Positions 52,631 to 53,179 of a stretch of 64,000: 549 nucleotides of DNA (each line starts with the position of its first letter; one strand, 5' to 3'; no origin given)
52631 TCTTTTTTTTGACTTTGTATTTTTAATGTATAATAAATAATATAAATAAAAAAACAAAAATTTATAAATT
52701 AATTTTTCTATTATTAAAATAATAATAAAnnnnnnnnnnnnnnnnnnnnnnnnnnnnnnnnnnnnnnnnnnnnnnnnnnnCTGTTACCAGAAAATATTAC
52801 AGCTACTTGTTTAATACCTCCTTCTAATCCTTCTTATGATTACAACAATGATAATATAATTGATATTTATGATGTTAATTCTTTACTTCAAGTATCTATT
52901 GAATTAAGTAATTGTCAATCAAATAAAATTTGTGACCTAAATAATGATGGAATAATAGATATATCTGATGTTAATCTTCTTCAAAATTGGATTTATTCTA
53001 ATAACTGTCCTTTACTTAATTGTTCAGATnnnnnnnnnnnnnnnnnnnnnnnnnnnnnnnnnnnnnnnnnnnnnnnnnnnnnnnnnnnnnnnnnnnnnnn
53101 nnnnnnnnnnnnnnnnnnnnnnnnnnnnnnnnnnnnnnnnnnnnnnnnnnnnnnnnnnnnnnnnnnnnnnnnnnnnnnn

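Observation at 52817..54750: Internal duplication of a Cys-bracketed dockerin module inside one protein, with an N-terminal dockerin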

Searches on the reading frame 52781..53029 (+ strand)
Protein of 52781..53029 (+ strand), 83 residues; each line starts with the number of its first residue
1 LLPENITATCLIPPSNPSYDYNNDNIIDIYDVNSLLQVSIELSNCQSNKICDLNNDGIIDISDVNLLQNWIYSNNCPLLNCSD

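Call 15: find_homologous_proteins(query=A1, max_evalue=0.001)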
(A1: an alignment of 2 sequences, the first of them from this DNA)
Query A1 (2 sequences) (80 aa, profile of the alignment): 4 proteins with E <= 0.001 among 35 candidates.
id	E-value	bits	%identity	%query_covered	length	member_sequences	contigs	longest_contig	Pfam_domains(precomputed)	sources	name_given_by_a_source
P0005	5.5e-6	44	39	78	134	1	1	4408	PF05593.20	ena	-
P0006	2.6e-5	42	71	25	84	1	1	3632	-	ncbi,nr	ncbi:MAG: hypothetical protein HZA77_16320, partial [Candidatus Schekmanbacteria bacterium]|nr:hypot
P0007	1.1e-4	40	41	78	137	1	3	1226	PF05593.20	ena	-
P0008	2.5e-4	38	49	59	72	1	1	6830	-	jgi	-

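Call 16: search_solved_structures(query=A1, max_evalue=1, show_alignments=3)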
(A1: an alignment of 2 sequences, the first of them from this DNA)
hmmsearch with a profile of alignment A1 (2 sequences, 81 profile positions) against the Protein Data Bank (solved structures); distinct sequences matched with E-value up to 1: 34.
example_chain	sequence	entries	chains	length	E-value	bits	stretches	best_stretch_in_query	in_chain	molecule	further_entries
4fl4_A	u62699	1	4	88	4.2e-07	32.9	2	38-69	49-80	Glycoside hydrolase family 9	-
2y3n_B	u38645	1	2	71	3.5e-05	26.7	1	17-68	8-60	CELLULOSOMAL FAMILY-48 PROCESSIVE GLYCOSIDE HYDROLASE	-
4cj0_A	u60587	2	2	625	5.8e-05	26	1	38-69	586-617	ENDOGLUCANASE D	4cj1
1clc_A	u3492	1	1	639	6.1e-05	25.9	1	38-69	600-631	ENDOGLUCANASE CELD; EC: 3.2.1.4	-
9qfa_A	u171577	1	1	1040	0.00044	23.2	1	44-70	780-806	Ruminococcus bromii Amy12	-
1daq_A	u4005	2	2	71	0.00074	22.5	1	48-70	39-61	ENDOGLUCANASE SS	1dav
2mte_A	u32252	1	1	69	0.0008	22.4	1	48-70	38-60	Cellulose 1,4-beta-cellobiosidase (reducing end) CelS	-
4dh2_B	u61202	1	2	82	0.00094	22.1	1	47-69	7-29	Dockerin type 1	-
2ccl_B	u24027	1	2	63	0.0033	20.4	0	48-68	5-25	ENDO-1,4-BETA-XYLANASE Y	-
1ohz_B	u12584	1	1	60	0.007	19.3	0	48-68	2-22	ENDO-1,4-BETA-XYLANASE Y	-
5lxv_B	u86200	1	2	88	0.017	18.1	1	17-68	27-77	Carbohydrate-binding protein WP_009985128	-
3ul4_B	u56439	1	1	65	0.028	17.4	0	49-72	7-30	Cellulosome enzyme, dockerin type I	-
2vn6_B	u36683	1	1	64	0.037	17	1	49-71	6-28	ENDOGLUCANASE A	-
2yik_A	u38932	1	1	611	0.057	16.4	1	35-69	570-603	ENDOGLUCANASE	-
2vn5_B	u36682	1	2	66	0.067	16.2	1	17-68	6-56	ENDOGLUCANASE A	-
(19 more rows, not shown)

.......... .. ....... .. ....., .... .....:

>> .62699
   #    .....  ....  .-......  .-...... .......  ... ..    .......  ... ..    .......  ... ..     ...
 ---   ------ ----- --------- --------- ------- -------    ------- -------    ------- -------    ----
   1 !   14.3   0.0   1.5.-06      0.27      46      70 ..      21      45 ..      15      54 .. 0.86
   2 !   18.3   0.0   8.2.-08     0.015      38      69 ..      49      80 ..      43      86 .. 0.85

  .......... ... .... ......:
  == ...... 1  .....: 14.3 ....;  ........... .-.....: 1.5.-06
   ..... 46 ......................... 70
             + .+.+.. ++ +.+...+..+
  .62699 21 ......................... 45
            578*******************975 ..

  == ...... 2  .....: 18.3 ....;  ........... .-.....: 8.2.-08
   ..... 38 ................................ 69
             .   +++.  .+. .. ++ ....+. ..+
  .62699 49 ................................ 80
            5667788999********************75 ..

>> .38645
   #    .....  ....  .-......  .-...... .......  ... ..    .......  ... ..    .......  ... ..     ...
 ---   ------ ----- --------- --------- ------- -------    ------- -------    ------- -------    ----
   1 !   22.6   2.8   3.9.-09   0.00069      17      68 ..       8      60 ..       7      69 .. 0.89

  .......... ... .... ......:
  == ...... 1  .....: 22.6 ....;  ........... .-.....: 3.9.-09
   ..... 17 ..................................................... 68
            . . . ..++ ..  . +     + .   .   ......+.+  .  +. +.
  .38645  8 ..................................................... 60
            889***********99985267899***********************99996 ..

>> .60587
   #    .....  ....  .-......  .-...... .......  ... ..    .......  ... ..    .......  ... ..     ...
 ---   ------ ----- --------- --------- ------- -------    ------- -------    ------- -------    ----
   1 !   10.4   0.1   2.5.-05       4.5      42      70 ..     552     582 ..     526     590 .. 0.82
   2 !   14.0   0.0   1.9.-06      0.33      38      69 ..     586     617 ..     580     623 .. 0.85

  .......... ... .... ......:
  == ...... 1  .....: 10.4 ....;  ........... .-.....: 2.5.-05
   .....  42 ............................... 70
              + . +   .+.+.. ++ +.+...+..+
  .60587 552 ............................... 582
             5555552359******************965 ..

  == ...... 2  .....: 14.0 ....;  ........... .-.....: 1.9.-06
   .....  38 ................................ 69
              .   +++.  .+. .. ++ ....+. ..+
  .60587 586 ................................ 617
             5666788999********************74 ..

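Call 30: find_homologous_proteins(query=A2, max_evalue=0.001)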
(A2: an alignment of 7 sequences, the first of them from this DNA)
Query A2 (7 sequences) (80 aa, profile of the alignment): 332 proteins with E <= 0.001 among 7147 candidates; the best 120 are listed.
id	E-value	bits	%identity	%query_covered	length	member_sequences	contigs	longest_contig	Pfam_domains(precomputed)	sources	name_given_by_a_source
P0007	7.1e-29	117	41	78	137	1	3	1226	PF05593.20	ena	-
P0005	9.7e-29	116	39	78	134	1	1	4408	PF05593.20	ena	-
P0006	1.3e-27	113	71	25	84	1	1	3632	-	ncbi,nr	ncbi:MAG: hypothetical protein HZA77_16320, partial [Candidatus Schekmanbacteria bacterium]|nr:hypot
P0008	1.4e-27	113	49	59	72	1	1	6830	-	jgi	-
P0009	1.5e-27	113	40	78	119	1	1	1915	PF05593.20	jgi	jgi:YD repeat-containing protein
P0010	1.6e-27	112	51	59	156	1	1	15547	-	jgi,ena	-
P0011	3.6e-27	111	43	59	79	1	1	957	PF00404.25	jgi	jgi:hypothetical protein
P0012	1.4e-26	109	42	78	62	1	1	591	-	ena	-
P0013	3.3e-26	108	40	78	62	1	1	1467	-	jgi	jgi:hypothetical protein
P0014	8.2e-25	104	47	61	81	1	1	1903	-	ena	-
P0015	1.3e-24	103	39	80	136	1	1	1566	PF05593.20,PF25023.2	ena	-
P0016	1.7e-24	103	42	70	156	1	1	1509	-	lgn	-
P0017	2.0e-24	102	36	59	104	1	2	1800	PF11617.14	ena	-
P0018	2.1e-24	102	50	59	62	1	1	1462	PF00404.25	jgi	jgi:hypothetical protein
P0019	2.4e-24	102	43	73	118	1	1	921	PF05593.20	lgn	-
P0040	3.4e-20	89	36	73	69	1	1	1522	PF00404.25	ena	-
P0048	2.9e-18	83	42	75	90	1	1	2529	PF00404.25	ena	-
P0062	9.2e-17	78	46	60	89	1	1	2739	PF00404.25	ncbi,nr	ncbi:hypothetical protein J7L87_05355, partial [bacterium]|nr:hypothetical protein [bacterium]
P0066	2.4e-16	77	44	60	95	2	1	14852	PF00404.25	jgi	jgi:alpha-tubulin suppressor-like RCC1 family protein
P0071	1.0e-15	75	40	60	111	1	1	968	PF00404.25,PF13517.13,PF00036.39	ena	-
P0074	1.7e-15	74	41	74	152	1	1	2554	PF13405.13,PF00404.25,PF00036.39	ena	-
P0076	2.5e-15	73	36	59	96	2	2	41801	PF00404.25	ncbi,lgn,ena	-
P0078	2.9e-15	73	50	40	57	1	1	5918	PF00404.25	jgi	-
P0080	4.0e-15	73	42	60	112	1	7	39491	PF00404.25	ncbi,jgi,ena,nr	ncbi:MAG TPA: dockerin type I repeat-containing protein [bacterium]|nr:dockerin type I repeat-contai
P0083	5.1e-15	72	41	79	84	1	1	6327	PF00404.25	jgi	jgi:hypothetical protein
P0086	1.8e-14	71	47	40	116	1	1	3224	PF00404.25,PF00050.27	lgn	-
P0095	5.8e-13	66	36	80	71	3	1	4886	PF00404.25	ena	-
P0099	1.1e-12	65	46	60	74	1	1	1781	PF13405.13,PF00404.25,PF00036.39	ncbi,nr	ncbi:MAG TPA: dockerin type I repeat-containing protein, partial [bacterium]|nr:dockerin type I repe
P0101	1.9e-12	64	45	73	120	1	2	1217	PF00404.25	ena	-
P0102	2.1e-12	64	42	60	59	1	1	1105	PF00404.25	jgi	-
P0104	6.0e-12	63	42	60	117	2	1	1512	PF00404.25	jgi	-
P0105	6.2e-12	62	38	60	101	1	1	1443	PF00404.25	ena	-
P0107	6.3e-12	62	36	66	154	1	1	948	PF00404.25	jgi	jgi:hypothetical protein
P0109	8.1e-12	62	38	60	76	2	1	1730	PF13405.13,PF00404.25,PF00036.39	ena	-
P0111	2.3e-11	61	49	65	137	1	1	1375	PF00404.25,PF07705.18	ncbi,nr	ncbi:MAG: dockerin type I repeat-containing protein, partial [bacterium]|nr:dockerin type I repeat-c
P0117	3.1e-10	57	37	89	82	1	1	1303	PF00404.25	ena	-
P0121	1.4e-9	55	59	28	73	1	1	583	PF00404.25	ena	-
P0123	2.9e-9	54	43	79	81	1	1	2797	PF00404.25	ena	-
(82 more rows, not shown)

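Call 56: predict_structure(alignment_id=A4)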
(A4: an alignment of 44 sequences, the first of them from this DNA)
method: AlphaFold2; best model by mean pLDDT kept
length: 83 residues; sequences in the alignment: 44
mean_pLDDT: 80.1   pTM: 0.69
mean pLDDT of the five models: 80.1, 80.1, 79.2, 78.0, 77.9
residues with pLDDT >= 90: 48; 70-90: 10; 50-70: 9; < 50: 16
segments of 3 or more residues with pLDDT < 50: 1-9, 77-83
pLDDT, mean of each block of 10 residues (from residue 1): 46 74 91 98 96 96 94 58 40
secondary structure, 60 per line:
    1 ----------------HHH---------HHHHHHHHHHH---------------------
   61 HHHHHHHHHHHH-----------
elements in order: H29-39 H61-72

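Call 58: fold_search(model_id=the predicted structure, library=pdb)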
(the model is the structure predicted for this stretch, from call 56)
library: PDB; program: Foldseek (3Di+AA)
matches with E <= 10: 52; with E <= 0.001: 0
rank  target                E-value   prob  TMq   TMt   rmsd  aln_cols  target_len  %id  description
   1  2vn6_B                1.1e-02  1.00  0.51  0.63   2.6        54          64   24  The Clostridium cellulolyticum dockerin displays a dual binding mode for its cohesin partner (released 2008-05-13)
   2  4fl4_G                3.0e-02  0.99  0.51  0.61   2.4        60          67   25  Scaffoldin conformation and dynamics revealed by a ternary complex from the Clostridium thermocellum cellulosome (released 2012-06-27)
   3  2vn5_D                3.0e-02  0.99  0.49  0.70   2.7        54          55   26  The Clostridium cellulolyticum dockerin displays a dual binding mode for its cohesin partner (released 2008-05-20)
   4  2vn5_B                4.0e-02  0.99  0.49  0.68   2.7        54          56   26  The Clostridium cellulolyticum dockerin displays a dual binding mode for its cohesin partner (released 2008-05-20)
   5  2ccl_B                4.3e-02  0.99  0.52  0.67   2.1        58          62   22  THE S45A, T46A MUTANT OF THE TYPE I COHESIN-DOCKERIN COMPLEX FROM THE CELLULOSOME OF CLOSTRIDIUM THERMOCELLUM (released 2007-02-13)
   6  4fl4_J                5.7e-02  0.98  0.53  0.64   2.6        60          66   22  Scaffoldin conformation and dynamics revealed by a ternary complex from the Clostridium thermocellum cellulosome (released 2012-06-27)
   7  4uyq_B                7.2e-02  0.98  0.55  0.61   2.5        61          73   15  High resolution structure of the third cohesin ScaC in complex with the ScaB dockerin with a mutation in the C-termina (released 2015-04-15)
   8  2mte_MODEL_1_A        7.7e-02  0.97  0.52  0.60   2.5        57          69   23  Solution structure of Doc48S (released 2014-10-15)
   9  5lxv_B                8.3e-02  0.99  0.54  0.67   2.2        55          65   24  Crystal structure of Ruminococcus flavefaciens scaffoldin C cohesin in complex with a dockerin from an uncharacterized (released 2016-10-19)
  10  1ohz_B                8.9e-02  0.97  0.50  0.69   2.1        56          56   23  Cohesin-Dockerin complex from the cellulosome of Clostridium thermocellum (released 2003-11-20)
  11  6kge_D                8.9e-02  0.96  0.51  0.66   2.7        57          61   23  Crystal structure of CaDoc0917(R16D)-CaCohA2 complex at pH 5.5 (released 2020-07-08)
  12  4dh2_B                9.6e-02  0.97  0.52  0.58   2.4        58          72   21  Crystal structure of Coh-OlpC(Cthe_0452)-Doc435(Cthe_0435) complex: A novel type I Cohesin-Dockerin complex from Clost (released 2012-11-28)
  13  4fl4_D                1.1e-01  0.96  0.51  0.63   2.2        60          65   27  Scaffoldin conformation and dynamics revealed by a ternary complex from the Clostridium thermocellum cellulosome (released 2012-06-27)
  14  4fl4_A                1.1e-01  0.96  0.53  0.62   2.6        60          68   23  Scaffoldin conformation and dynamics revealed by a ternary complex from the Clostridium thermocellum cellulosome (released 2012-06-27)
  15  4uyp_B                1.1e-01  0.92  0.53  0.59   2.8        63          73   14  High resolution structure of the third cohesin ScaC in complex with the ScaB dockerin with a mutation in the N-termina (released 2015-04-15)
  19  8x39_A                2.3e-01  0.91  0.53  0.34   2.3        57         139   19  Crystal structure of cellulosomal double-dockerin module of Clo1313_0689 from Clostridium thermocellum (released 2024-04-03)
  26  8x39_B                3.6e-01  0.87  0.56  0.36   2.2        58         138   19  Crystal structure of cellulosomal double-dockerin module of Clo1313_0689 from Clostridium thermocellum (released 2024-04-03)
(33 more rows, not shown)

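Call 63: find_related_loci(query=A5, collection=genome_contigs, flank=10000)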
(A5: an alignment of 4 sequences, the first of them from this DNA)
Query A5 (70 aa) in genome_contigs; peptide patterns used: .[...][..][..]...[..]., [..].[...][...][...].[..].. (x = any residue, [..] = any of these).
24 stretches matched a pattern, but none encodes a relative of the query by tblastn (E <= 1e-3).

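Call 73: find_related_loci(query=A5, collection=metagenome_contigs, flank=8000)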
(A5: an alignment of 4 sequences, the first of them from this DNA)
Query A5 (70 aa) in metagenome_contigs; peptide patterns used: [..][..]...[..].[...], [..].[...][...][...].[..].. (x = any residue, [..] = any of these).
344 stretches matched a pattern, but none encodes a relative of the query by tblastn (E <= 1e-3).

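Call 97: search_protein_families(library=pfam, proteins=[window:52781-53029:+], max_evalue=1)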
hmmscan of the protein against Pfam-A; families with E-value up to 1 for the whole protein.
seq(83 aa): 5 families
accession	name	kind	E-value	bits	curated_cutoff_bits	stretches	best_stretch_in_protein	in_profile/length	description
PF13405.12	EF-hand_6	-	0.002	18.2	25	0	19-37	9-27/30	EF-hand domain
PF00404.24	Dockerin_1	-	0.016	15.9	22.9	1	19-69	2-54/57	Dockerin type I domain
PF00036.39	EF-hand_1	-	0.023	14.7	25.4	1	50-63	8-21/29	EF hand domain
PF13499.12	EF-hand_7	-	0.075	13.8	30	0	49-69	9-30/67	EF-hand domain pair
PF13517.12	FG-GAP_3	-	0.36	11.9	26.9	0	45-61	43-59/61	FG-GAP-like repeat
